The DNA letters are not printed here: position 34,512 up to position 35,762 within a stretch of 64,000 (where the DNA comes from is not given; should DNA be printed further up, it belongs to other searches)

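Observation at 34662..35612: Intein with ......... homing endonuclease splitting the terminase Walker A, with atypical junction residues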

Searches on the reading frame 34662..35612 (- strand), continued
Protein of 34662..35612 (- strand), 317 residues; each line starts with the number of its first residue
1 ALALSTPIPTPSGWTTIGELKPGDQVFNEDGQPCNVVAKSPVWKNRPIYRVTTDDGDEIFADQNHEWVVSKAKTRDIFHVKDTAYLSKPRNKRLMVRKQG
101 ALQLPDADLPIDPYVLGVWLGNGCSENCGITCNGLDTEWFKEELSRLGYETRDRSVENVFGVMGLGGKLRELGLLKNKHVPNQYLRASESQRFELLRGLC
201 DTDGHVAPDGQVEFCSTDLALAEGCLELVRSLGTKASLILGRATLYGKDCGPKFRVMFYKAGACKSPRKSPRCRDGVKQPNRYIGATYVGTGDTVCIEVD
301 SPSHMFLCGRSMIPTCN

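Call 56: search_protein_representatives(protein=window:34662-35612:-)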
Query: 317 residues. Proteins with E-value up to 0.001 (for the whole library): 18347; up to 1e-10: 12404; up to 1e-30: 3807. The best 150 are listed.
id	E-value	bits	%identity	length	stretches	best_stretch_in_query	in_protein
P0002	1.5e-147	507.2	72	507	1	18-317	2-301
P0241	2.5e-145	499.9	45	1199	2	1-317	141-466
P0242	6.2e-126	436.1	61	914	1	1-317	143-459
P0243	2.2e-121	421.2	46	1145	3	1-317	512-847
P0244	4.6e-117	407.0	59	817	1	1-317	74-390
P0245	6.3e-117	406.5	60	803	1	1-317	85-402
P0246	8.1e-117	406.2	43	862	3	1-317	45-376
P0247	5.6e-110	383.7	43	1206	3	1-317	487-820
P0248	2.3e-108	378.4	53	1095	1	1-317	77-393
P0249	2.1e-107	375.2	57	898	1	1-317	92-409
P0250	4.3e-107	374.2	58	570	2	72-317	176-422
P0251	4.5e-106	370.8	55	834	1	1-317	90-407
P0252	7.7e-104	363.5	43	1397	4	100-317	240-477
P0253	3.0e-103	361.6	56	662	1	1-317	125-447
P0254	1.7e-102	359.1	55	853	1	1-317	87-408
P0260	2.9e-98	345.2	53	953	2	1-317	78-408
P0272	1.1e-94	333.4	55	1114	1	1-317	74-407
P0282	8.7e-93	327.2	51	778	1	1-317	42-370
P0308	2.6e-87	309.2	53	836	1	1-317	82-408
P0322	4.5e-85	301.8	51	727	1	17-317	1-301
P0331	1.0e-82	294.1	47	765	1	1-317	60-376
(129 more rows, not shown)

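Call 77: search_protein_families(library=pfam, proteins=[P0252, P0260, P0272, P0282, P0322, P0331, P0308], max_evalue=0.001)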
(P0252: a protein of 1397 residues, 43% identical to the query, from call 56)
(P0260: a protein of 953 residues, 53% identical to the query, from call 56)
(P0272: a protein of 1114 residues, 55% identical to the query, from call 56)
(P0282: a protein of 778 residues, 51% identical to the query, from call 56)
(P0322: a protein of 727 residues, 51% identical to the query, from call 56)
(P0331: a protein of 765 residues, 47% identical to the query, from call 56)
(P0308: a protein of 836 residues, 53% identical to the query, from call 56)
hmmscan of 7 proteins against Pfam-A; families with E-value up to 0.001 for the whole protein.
P0252 (1397 aa): 4 families
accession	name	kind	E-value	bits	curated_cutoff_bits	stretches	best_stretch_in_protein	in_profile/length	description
PF20441.4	TerL_nuclease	-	2e-28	99.8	24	2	1203-1372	129-280/286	Terminase large subunit, endonuclease domain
PF03354.21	TerL_ATPase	-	1.3e-14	54.8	23.7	1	478-605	32-159/178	Terminase large subunit, ATPase domain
PF14528.11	LAGLIDADG_3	-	1.2e-11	45.2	22.5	1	878-931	3-57/82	LAGLIDADG-like domain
PF05204.19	Hom_end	-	5.5e-06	26.9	21.1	0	344-404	13-76/110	Homing endonuclease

P0260 (953 aa): 7 families
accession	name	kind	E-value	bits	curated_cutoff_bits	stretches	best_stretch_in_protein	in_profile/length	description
PF14890.11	Intein_splicing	-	5.3e-17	62.5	35.8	1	523-645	11-155/155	Intein splicing domain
PF17289.8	Terminase_6C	-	1.3e-12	48.4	22.6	1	805-931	2-129/155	Terminase RNaseH-like domain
PF07591.16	PT-HINT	-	8.9e-09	36.2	27.7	1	514-645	1-136/137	Pretoxin HINT domain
PF13403.11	Hint_2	-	1.7e-08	35.4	28.4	1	508-557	2-56/147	Hint domain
PF01079.26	Hint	-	7.9e-06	26.1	29.7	1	506-590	11-98/213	Hint module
PF03237.21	Terminase_6N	-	1.6e-05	25.1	22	0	647-726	99-166/215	Terminase large subunit, T4likevirus-type, N-terminal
PF14528.11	LAGLIDADG_3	-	2.4e-05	24.9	22.5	1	281-332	1-55/82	LAGLIDADG-like domain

P0272 (1114 aa): 7 families
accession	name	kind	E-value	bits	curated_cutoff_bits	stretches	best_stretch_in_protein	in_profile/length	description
PF14890.11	Intein_splicing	-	1e-21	77.8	35.8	1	583-823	29-155/155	Intein splicing domain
PF17289.8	Terminase_6C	-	7.6e-11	42.7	22.6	1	950-1092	3-153/155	Terminase RNaseH-like domain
PF14528.11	LAGLIDADG_3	-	3.8e-07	30.7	22.5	1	280-329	1-53/82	LAGLIDADG-like domain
PF03237.21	Terminase_6N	-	1.8e-06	28.2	22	1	412-547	15-141/215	Terminase large subunit, T4likevirus-type, N-terminal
PF01079.26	Hint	-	1.9e-06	28.1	29.7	0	552-625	12-89/213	Hint module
PF05203.21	Hom_end_hint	-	1.4e-05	25.6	32.1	0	553-617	1-61/228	Hom_end-associated Hint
PF07591.16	PT-HINT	-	0.0005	20.8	27.7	0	567-646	8-89/137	Pretoxin HINT domain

P0282 (778 aa): 3 families
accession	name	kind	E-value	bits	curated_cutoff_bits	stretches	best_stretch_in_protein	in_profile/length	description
PF03237.21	Terminase_6N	-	3.7e-10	40.2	22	1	372-596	12-214/215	Terminase large subunit, T4likevirus-type, N-terminal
PF17289.8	Terminase_6C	-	4.9e-10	40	22.6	1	611-754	2-151/155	Terminase RNaseH-like domain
PF14528.11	LAGLIDADG_3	-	3.8e-06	27.5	22.5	1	243-294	1-55/82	LAGLIDADG-like domain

P0322 (727 aa): 3 families
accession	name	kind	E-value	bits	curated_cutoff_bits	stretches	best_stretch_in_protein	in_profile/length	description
PF17289.8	Terminase_6C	-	3.1e-08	34.2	22.6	1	551-691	2-152/155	Terminase RNaseH-like domain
PF14528.11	LAGLIDADG_3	-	6.6e-08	33.1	22.5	1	175-228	1-56/82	LAGLIDADG-like domain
PF03237.21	Terminase_6N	-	1.3e-05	25.4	22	1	374-520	87-215/215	Terminase large subunit, T4likevirus-type, N-terminal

P0331 (765 aa): 4 families
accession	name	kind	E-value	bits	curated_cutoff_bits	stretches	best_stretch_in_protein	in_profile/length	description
PF17289.8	Terminase_6C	-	3.9e-17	63.1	22.6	1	610-750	3-153/155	Terminase RNaseH-like domain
PF05204.19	Hom_end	-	4.2e-11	43.4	21.1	1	239-333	2-98/110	Homing endonuclease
PF14528.11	LAGLIDADG_3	-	3.2e-08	34.1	22.5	1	249-318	1-78/82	LAGLIDADG-like domain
PF03237.21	Terminase_6N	-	0.00042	20.5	22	1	380-595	14-214/215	Terminase large subunit, T4likevirus-type, N-terminal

P0308 (836 aa): 4 families
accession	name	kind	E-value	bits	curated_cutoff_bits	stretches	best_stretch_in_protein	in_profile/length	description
PF03237.21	Terminase_6N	-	1.3e-15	58.1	22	1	409-641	11-213/215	Terminase large subunit, T4likevirus-type, N-terminal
PF17289.8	Terminase_6C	-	1.7e-11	44.8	22.6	1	673-815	2-152/155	Terminase RNaseH-like domain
PF05204.19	Hom_end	-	9.6e-06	26.1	21.1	1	271-338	2-71/110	Homing endonuclease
PF14528.11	LAGLIDADG_3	-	9.7e-06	26.2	22.5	1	281-331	1-54/82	LAGLIDADG-like domain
